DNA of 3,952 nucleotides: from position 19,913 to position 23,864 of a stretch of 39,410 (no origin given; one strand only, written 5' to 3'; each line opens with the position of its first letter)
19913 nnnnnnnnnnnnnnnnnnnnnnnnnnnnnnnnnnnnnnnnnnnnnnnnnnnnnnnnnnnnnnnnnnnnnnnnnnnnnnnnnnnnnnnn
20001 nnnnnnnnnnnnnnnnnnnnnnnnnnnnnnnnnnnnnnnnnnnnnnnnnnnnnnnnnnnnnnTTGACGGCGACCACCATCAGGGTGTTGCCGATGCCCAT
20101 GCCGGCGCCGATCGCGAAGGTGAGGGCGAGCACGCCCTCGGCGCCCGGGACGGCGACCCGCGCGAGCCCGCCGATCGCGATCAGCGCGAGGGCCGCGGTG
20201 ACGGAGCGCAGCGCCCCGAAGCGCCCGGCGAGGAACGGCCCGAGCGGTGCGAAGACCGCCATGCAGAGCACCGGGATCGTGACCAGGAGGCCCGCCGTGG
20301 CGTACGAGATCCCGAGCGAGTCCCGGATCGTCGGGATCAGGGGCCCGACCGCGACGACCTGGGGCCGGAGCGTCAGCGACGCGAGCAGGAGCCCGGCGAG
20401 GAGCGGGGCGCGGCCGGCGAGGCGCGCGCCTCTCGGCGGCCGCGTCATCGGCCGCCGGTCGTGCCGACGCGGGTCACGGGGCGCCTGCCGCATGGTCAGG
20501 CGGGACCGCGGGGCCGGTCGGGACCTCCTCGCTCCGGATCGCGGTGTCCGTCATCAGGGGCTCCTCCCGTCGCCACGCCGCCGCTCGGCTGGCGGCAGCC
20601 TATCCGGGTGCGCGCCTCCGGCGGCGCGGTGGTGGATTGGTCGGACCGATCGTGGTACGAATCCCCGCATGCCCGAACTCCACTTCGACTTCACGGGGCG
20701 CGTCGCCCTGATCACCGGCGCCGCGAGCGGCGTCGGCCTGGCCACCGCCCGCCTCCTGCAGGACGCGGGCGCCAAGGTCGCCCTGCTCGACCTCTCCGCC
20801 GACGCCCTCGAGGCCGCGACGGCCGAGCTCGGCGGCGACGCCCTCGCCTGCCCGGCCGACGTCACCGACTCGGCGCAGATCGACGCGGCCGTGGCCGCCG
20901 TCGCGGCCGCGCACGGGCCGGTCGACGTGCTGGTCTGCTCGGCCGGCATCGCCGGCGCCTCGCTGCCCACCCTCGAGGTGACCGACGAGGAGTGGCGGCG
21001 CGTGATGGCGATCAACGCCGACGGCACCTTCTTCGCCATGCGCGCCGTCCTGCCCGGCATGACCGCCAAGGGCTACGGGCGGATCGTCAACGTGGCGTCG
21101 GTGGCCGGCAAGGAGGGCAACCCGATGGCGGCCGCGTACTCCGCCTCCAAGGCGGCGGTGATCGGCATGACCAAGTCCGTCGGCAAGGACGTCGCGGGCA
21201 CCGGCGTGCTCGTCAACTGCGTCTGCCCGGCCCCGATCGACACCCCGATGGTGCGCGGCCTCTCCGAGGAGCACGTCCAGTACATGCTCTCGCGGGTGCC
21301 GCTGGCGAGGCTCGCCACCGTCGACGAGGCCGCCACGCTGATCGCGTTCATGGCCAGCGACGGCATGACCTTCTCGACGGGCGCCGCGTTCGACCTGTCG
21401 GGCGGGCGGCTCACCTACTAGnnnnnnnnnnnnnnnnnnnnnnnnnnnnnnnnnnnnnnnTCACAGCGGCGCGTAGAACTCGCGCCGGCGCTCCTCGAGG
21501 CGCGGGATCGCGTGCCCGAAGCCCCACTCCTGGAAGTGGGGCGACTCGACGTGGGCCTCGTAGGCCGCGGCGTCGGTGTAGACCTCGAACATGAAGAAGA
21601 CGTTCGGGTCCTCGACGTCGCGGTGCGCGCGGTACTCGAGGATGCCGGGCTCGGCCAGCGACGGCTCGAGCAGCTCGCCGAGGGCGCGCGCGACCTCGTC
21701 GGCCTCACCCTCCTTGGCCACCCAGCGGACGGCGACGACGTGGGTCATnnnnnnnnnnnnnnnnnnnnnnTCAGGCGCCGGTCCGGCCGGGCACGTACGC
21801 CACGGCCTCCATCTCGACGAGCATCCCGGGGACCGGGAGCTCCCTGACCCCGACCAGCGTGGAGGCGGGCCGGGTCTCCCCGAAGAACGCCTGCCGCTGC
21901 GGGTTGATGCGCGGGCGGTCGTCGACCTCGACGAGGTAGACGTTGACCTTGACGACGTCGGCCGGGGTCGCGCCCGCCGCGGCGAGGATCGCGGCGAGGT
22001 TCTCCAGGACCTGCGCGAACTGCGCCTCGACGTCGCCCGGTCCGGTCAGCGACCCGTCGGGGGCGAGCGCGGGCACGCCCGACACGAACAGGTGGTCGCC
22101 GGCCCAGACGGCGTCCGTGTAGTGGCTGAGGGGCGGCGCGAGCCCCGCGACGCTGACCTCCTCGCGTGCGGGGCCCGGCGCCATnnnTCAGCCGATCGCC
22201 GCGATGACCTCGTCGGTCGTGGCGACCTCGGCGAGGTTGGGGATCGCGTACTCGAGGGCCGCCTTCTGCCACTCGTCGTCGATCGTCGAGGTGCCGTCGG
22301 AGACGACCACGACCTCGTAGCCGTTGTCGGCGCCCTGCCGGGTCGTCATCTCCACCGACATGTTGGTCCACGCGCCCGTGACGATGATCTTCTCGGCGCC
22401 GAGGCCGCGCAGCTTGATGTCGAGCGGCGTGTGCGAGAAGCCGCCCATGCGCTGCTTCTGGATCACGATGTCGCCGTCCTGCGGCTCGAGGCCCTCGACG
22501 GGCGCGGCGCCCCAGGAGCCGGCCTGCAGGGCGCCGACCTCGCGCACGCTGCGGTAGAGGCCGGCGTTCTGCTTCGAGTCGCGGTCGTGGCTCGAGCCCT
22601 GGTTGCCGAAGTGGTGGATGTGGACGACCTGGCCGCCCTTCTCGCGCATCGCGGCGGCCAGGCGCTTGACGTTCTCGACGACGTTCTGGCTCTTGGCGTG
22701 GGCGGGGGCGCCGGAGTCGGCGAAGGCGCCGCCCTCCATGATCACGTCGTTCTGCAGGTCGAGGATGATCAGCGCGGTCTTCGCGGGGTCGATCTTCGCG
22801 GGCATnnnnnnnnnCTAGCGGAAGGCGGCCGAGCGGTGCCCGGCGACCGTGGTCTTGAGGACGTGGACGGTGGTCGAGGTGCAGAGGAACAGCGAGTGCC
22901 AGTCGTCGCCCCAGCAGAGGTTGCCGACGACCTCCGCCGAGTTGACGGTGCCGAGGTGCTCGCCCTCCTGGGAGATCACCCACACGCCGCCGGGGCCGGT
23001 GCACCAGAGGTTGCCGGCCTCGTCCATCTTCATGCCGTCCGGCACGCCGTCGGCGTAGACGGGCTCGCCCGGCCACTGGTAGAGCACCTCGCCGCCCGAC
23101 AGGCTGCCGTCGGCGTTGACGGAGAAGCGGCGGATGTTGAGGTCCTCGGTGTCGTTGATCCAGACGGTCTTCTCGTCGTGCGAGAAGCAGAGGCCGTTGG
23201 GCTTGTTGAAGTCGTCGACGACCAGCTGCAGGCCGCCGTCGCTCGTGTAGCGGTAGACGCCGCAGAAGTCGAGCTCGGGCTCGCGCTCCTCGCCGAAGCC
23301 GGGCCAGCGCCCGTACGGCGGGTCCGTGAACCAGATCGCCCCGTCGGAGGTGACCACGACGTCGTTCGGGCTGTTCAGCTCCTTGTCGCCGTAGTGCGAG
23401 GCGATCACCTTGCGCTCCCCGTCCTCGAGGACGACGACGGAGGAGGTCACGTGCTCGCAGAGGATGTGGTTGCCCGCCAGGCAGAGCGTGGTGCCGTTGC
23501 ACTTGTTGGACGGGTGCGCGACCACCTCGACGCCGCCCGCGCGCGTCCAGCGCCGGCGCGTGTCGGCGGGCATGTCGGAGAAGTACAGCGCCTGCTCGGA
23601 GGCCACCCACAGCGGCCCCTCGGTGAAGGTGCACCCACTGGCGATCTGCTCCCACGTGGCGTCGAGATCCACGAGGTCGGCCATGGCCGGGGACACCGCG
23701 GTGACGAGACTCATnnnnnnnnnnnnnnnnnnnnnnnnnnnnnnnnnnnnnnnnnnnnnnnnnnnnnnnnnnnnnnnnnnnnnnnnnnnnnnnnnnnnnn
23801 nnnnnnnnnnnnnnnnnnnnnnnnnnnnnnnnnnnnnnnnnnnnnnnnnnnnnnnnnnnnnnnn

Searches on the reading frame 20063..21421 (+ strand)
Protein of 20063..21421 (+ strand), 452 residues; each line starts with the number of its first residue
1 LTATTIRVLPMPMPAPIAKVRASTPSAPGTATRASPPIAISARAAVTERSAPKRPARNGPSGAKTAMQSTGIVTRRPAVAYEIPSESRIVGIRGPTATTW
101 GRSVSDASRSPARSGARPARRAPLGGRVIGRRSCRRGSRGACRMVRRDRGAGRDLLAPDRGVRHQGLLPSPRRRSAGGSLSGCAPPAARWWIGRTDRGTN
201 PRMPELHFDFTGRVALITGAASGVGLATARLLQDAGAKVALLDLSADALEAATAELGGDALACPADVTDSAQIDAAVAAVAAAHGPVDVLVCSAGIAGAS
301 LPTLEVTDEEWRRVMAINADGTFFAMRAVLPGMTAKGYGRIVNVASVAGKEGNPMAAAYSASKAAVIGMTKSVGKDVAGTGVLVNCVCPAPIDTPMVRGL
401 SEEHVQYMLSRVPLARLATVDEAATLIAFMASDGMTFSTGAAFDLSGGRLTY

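Call 13: search_protein_families(library=pfam, proteins=[window:20063-21421:+])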
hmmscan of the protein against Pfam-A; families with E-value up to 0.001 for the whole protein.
window:20063-21421:+ (452 aa): 3 families
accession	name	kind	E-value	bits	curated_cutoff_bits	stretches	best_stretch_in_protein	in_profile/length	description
PF00106.31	adh_short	-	1.6e-58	197.8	26.6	1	213-403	1-193/195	short chain dehydrogenase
PF13561.12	adh_short_C2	-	5.4e-58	196.8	27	1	219-448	1-234/236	Enoyl-(Acyl carrier protein) reductase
PF08659.16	KR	-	2.5e-10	41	22.6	1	215-365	3-155/180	KR domain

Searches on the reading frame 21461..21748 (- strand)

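Call 13: search_protein_families(library=pfam, proteins=[window:21461-21748:-])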
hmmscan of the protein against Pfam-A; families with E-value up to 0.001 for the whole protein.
window:21461-21748:- (95 aa): 1 family
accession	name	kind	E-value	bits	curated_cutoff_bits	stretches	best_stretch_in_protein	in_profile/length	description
PF03992.22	ABM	-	2.7e-21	75.9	23.1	1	4-75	3-75/78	Antibiotic biosynthesis monooxygenase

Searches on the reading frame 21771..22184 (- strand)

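Call 13: search_protein_families(library=pfam, proteins=[window:21771-22184:-])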
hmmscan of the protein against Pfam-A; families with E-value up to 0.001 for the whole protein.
window:21771-22184:- (137 aa): 1 family
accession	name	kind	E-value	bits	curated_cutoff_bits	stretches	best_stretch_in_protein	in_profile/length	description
PF01042.26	Ribonuc_L-PSP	-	7.1e-28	97.5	27.3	1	16-131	4-121/121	Endoribonuclease L-PSP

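Call 29: search_protein_families(library=ncbifam, proteins=[window:21771-22184:-], max_evalue=0.00001)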
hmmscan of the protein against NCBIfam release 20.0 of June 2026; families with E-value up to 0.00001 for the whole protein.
window:21771-22184:- (137 aa): 3 families
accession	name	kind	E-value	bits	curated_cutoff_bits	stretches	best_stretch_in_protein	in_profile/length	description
TIGR00004.1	TIGR00004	subfamily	3.4e-23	82.2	106.25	1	18-130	12-124/125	Rid family detoxifying hydrolase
TIGR03610.1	RutC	equivalog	8.8e-13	48.5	169.1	1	12-131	8-126/127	pyrimidine utilization protein C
NF008490.0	PRK11401.1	equivalog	1.9e-10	40.7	222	1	20-129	15-125/129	enamine/imine deaminase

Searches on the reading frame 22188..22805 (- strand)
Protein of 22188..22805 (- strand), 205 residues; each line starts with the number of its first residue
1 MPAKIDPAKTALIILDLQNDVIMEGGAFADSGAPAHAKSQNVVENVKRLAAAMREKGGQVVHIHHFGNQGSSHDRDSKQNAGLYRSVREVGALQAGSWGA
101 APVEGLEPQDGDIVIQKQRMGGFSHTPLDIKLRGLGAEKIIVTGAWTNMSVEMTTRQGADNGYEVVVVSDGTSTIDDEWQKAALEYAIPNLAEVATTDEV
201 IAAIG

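Call 13: search_protein_families(library=pfam, proteins=[window:22188-22805:-])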
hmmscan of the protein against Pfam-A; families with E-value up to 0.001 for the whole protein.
window:22188-22805:- (205 aa): 1 family
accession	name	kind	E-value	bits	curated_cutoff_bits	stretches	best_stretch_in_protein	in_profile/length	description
PF00857.26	Isochorismatase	-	7.9e-45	153.5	27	1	10-199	1-175/175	Isochorismatase domain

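Call 29: search_protein_families(library=ncbifam, proteins=[window:22188-22805:-], max_evalue=0.00001)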
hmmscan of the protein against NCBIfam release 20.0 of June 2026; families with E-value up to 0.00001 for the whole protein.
window:22188-22805:- (205 aa): 4 families
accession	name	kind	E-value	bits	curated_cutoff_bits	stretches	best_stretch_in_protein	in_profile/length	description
NF008517.0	PRK11440.1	equivalog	3.6e-25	89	195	1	4-204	3-188/188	hydrolase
NF050097.1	BiurAmidohydBiuH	equivalog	6.2e-23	81.4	370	1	4-186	13-200/221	biuret amidohydrolase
TIGR03614.1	RutB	equivalog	3.4e-22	79.2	377.95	1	3-201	9-216/226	pyrimidine utilization protein B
NF008623.0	PRK11609.1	equivalog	2.3e-07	30.8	174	0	125-181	131-187/213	bifunctional nicotinamidase/pyrazinamidase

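Call 77: search_solved_structures(query=window:22188-22805:-, max_evalue=1e-8)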
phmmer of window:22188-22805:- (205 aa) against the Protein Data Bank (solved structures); distinct sequences matched with E-value up to 1e-8: 23.
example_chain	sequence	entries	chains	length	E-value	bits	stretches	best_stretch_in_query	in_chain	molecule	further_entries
3kl2_A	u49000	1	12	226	3e-24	89.4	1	4-204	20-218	Putative isochorismatase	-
3hb7_A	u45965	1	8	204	1.5e-21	80.5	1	8-201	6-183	Isochorismatase hydrolase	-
6xjm_A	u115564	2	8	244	6.5e-20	75.2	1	4-205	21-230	Biuret hydrolase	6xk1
8bll_A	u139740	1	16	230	2.8e-19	73.1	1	5-184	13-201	Ureidoacrylate amidohydrolase RutB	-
3txy_A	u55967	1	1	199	6.5e-19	71.9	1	95-204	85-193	Isochorismatase family protein family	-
8bkd_A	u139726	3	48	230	1.4e-18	70.9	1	5-184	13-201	Ureidoacrylate amidohydrolase RutB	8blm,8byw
8bln_A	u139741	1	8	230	7.1e-18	68.6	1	5-184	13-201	Ureidoacrylate amidohydrolase RutB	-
6azn_A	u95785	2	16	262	2.2e-16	63.7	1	5-176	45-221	Putative amidase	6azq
6azo_A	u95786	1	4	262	1.1e-15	61.4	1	5-176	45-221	Putative amidase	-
3irv_A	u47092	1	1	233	3.5e-15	59.8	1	5-176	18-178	CYSTEINE HYDROLASE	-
5bk6_A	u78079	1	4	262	7.6e-15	58.7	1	5-176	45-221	Putative amidase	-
6azs_A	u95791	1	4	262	7.6e-15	58.7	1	5-176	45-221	Putative amidase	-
6xj4_A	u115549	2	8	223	7.9e-15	58.6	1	2-186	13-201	Cysteine hydrolase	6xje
4h17_A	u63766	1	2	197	1.1e-14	58.2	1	103-196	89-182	Hydrolase, isochorismatase family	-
6xix_A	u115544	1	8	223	4e-14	56.3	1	2-186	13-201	Cysteine hydrolase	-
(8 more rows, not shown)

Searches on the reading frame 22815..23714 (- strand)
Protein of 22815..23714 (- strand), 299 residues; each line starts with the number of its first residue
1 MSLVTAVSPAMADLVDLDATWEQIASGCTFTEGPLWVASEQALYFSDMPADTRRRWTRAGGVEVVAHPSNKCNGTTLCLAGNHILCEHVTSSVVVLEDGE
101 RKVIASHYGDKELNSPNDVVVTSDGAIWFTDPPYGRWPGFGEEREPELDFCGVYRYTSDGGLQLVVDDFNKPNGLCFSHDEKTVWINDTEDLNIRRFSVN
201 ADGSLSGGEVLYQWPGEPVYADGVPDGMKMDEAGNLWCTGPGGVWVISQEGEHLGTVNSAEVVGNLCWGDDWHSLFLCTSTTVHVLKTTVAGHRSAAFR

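Call 11: search_protein_families(library=pfam, proteins=[window:22815-23714:-])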
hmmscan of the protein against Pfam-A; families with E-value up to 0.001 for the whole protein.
window:22815-23714:- (299 aa): 2 families
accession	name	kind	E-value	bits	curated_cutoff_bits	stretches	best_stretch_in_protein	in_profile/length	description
PF08450.18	SGL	-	4.7e-45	154.5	26.3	1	30-280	1-245/246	SMP-30/Gluconolactonase/LRE-like region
PF01436.27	NHL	-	0.00049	20.4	20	0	113-131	1-19/28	NHL repeat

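Call 29: search_protein_families(library=ncbifam, proteins=[window:22815-23714:-], max_evalue=0.00001)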
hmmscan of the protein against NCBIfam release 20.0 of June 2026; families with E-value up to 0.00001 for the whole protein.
window:22815-23714:- (299 aa): 0 families

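Call 78: search_solved_structures(query=window:22815-23714:-, max_evalue=1e-8)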
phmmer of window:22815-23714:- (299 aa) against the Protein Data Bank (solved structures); distinct sequences matched with E-value up to 1e-8: 2.
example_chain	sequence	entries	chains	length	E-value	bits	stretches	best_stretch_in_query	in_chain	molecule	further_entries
3e5z_A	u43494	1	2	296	1.5e-41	146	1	5-292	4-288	putative Gluconolactonase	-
3dr2_A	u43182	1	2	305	2e-37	132.5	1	25-278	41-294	Exported gluconolactonase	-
